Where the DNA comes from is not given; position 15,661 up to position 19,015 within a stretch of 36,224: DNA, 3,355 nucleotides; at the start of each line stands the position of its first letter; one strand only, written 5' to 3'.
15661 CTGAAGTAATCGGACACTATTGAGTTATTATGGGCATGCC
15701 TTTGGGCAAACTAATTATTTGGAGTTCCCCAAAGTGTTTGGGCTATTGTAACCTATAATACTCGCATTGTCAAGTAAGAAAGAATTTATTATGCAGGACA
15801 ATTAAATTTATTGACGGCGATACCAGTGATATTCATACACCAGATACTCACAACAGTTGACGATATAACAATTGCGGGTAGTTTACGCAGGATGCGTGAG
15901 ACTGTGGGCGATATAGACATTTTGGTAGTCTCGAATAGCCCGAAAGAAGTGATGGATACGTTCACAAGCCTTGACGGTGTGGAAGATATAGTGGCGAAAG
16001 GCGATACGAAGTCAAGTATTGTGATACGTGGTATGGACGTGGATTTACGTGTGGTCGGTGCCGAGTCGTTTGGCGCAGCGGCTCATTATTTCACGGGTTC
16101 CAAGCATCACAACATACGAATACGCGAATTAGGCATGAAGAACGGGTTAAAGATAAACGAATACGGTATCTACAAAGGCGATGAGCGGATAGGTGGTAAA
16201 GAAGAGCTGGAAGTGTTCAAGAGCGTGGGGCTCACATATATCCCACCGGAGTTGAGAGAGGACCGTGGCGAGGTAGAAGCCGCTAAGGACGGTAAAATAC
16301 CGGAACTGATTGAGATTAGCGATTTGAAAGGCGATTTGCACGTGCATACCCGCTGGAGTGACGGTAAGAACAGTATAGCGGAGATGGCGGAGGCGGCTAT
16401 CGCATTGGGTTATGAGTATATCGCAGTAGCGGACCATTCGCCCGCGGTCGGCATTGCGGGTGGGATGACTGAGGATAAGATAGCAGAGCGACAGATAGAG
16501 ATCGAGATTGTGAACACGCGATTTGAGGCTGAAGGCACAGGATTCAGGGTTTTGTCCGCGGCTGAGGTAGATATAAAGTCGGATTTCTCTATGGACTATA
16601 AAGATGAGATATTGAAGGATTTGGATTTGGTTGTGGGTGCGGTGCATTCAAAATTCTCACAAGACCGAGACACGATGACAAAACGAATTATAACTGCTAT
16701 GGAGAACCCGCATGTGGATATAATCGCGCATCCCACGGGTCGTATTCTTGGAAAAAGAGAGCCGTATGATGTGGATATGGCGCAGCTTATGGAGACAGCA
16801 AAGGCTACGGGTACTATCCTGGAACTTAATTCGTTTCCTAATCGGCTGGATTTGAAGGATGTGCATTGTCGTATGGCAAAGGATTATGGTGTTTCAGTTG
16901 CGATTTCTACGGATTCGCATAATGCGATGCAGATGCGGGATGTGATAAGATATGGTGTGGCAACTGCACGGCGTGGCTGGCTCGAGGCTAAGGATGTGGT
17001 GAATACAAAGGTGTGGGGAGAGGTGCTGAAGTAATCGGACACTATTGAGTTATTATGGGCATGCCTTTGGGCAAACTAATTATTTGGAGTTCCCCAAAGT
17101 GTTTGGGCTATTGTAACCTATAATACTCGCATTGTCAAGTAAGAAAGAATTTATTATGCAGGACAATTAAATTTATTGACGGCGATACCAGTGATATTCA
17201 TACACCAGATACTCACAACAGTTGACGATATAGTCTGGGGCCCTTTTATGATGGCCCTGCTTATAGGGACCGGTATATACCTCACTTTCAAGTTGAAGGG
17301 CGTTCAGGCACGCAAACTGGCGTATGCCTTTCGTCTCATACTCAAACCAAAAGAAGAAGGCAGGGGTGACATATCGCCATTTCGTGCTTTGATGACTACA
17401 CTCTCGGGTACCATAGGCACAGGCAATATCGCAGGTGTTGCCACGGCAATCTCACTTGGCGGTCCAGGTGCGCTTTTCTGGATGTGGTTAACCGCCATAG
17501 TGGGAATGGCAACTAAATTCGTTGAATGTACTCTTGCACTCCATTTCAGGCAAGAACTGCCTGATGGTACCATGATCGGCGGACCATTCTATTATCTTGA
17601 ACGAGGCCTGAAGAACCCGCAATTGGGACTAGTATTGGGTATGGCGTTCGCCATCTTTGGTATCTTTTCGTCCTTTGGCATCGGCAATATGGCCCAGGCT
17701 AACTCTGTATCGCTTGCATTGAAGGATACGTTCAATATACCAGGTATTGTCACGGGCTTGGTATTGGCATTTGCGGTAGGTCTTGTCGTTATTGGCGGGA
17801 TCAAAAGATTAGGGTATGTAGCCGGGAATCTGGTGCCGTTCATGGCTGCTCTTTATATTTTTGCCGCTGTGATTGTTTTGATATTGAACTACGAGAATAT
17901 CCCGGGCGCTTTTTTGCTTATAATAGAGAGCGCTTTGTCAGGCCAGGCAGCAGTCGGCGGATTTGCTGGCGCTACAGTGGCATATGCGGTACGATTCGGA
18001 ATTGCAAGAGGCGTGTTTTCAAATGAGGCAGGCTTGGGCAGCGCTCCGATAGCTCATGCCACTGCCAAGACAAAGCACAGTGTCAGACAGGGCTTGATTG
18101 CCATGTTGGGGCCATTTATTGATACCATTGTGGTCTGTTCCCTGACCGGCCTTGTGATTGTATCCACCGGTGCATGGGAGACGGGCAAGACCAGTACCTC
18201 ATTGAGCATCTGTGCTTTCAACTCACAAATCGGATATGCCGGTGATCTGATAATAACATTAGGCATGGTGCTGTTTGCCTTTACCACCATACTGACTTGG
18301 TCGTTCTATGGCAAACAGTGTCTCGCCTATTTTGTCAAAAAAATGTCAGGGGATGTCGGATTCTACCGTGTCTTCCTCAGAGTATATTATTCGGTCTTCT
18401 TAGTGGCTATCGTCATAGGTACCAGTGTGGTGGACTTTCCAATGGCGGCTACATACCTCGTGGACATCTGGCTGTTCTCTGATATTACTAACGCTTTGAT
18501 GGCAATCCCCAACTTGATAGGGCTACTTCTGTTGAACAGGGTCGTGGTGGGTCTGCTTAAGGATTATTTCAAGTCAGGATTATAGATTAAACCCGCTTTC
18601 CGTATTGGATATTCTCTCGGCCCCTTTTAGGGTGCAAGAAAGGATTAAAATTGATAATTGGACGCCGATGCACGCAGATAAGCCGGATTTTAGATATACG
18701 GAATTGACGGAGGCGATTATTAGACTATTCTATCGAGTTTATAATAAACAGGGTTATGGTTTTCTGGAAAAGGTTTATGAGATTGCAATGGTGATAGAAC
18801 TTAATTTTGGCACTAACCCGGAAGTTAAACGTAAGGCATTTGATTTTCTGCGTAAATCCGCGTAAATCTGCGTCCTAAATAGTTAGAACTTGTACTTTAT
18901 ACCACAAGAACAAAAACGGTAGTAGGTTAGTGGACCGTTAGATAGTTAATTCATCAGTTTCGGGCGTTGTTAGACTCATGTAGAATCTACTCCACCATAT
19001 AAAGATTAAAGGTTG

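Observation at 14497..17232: Apparently perfect 1365-bp tandem duplication creates an in-frame symporter-leader::PolX(palm+PHP) chimera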

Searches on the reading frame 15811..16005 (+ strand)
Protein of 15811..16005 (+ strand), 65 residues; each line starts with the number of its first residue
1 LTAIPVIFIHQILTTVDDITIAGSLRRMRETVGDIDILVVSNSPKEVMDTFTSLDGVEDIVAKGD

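Call 35: find_homologous_proteins(query=window:15811-16005:+, max_evalue=0.001)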
Query seq(65 aa): 2 candidates shared short words with the query, none scored E <= 0.001.

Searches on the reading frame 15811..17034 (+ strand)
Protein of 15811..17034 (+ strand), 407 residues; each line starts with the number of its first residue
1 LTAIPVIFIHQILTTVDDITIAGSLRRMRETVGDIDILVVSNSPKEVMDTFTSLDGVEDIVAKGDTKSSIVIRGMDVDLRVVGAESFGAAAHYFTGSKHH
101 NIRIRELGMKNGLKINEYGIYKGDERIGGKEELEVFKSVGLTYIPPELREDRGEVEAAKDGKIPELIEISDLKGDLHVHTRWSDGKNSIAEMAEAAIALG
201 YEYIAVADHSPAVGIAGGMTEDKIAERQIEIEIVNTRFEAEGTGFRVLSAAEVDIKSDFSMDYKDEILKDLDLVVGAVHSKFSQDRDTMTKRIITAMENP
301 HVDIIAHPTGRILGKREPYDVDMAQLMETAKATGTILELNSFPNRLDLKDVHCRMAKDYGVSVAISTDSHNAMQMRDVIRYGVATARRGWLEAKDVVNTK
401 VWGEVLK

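Call 5: find_encoding_contigs(protein=window:15811-17034:+, flank=8000, max_places=10)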
Protein window:15811-17034:+ (407 aa): no gene with exactly this product is on record in the collection.

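Call 6: search_protein_families(library=pfam, proteins=[window:15811-17034:+])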
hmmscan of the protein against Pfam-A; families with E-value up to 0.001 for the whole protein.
window:15811-17034:+ (407 aa): 3 families
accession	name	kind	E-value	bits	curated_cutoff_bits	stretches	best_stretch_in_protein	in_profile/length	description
PF14791.11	DNA_pol_B_thumb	-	1.7e-20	73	25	1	90-150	1-63/63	DNA polymerase beta thumb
PF02811.25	PHP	-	3.7e-11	44.1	26.4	1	175-293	1-110/164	PHP domain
PF14792.12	DNA_pol_B_palm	-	0.00026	21.6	25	1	18-47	26-55/113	DNA polymerase beta palm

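Call 38: find_homologous_proteins(query=window:15811-17034:+, max_evalue=1e-100)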
Query window:15811-17034:+ (407 aa): 7389 proteins with E <= 1e-100 among 8000 candidates; the best 120 are listed.
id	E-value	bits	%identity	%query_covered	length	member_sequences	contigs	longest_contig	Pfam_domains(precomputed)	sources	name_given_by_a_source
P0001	1.6e-253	859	99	97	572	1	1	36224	PF14520.13,PF14716.14,PF12836.14,PF02811.27,PF11731.15,PF00633.30,PF14791.12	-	-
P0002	2.0e-247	839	97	97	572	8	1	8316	PF14520.13,PF14716.14,PF12836.14,PF02811.27,PF11731.15,PF14791.12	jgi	-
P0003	8.7e-247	837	96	97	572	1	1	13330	PF14520.13,PF14716.14,PF12836.14,PF02811.27,PF11731.15,PF14791.12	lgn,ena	-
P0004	1.8e-246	836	96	97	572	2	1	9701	PF14520.13,PF14716.14,PF12836.14,PF02811.27,PF11731.15,PF14791.12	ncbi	ncbi:MAG: DNA polymerase/3'-5' exonuclease PolX [Methanosarcinales archaeon]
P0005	3.0e-246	835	96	97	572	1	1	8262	PF14520.13,PF14716.14,PF12836.14,PF02811.27,PF11731.15,PF14791.12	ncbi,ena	-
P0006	2.5e-244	828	95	97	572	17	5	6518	PF14520.13,PF14716.14,PF12836.14,PF02811.27,PF14792.13,PF14791.12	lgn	-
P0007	3.8e-242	821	95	97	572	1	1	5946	PF14520.13,PF14716.14,PF12836.14,PF02811.27,PF11731.15,PF14791.12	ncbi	-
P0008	4.8e-224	762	89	97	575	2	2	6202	PF14520.13,PF14716.14,PF12836.14,PF02811.27,PF14792.13,PF14791.12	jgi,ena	-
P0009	1.4e-215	734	84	97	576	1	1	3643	PF14520.13,PF14716.14,PF12836.14,PF02811.27,PF14792.13,PF00633.30,PF14791.12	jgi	-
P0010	3.4e-215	733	82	100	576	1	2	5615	PF12826.14,PF14520.13,PF14716.14,PF12836.14,PF02811.27,PF14792.13,PF14791.12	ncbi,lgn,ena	-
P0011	4.1e-214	729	84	97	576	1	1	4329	PF12826.14,PF14520.13,PF14716.14,PF12836.14,PF02811.27,PF14792.13,PF14791.12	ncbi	-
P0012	6.4e-214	728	86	95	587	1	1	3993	PF14520.13,PF14716.14,PF12836.14,PF02811.27,PF11731.15,PF00633.30,PF14791.12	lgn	-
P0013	6.5e-214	728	86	95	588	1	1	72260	PF14520.13,PF14716.14,PF12836.14,PF02811.27,PF11731.15,PF00633.30,PF14791.12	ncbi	ncbi:MAG: DNA polymerase/3'-5' exonuclease PolX [Halobacteriota archaeon]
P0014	1.6e-213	727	84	97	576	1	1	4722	PF14520.13,PF14716.14,PF12836.14,PF02811.27,PF14792.13,PF00633.30,PF14791.12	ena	-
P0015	4.4e-213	726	83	97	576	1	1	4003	PF12826.14,PF14520.13,PF14716.14,PF12836.14,PF02811.27,PF14792.13,PF14791.12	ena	-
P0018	1.8e-212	724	84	96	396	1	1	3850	PF02811.27,PF14791.12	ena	-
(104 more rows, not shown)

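Call 40: find_encoding_contigs(protein=P0018, flank=5000, max_places=4)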
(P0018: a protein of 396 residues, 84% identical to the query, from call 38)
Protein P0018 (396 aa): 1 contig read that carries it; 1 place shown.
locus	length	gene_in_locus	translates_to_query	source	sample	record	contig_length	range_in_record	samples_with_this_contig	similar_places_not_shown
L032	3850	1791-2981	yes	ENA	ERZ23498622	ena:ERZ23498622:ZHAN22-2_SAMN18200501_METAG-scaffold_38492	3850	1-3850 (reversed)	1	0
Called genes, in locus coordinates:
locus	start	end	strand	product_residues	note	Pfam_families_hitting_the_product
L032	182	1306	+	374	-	PF04851:ResIII, PF00270:DEAD, PF00271:Helicase_C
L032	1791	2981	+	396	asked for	PF14791:DNA_pol_B_thumb, PF02811:PHP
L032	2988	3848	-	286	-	?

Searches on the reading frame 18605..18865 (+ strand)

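Call 50: search_protein_families(library=pfam, proteins=[window:18605-18865:+])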
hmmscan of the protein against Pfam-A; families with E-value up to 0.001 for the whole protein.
window:18605-18865:+ (86 aa): 1 family
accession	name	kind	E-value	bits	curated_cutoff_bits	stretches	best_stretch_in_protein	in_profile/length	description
PF13366.12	PDDEXK_3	-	4.3e-08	34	22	1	33-67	2-36/117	PD-(D/E)XK nuclease superfamily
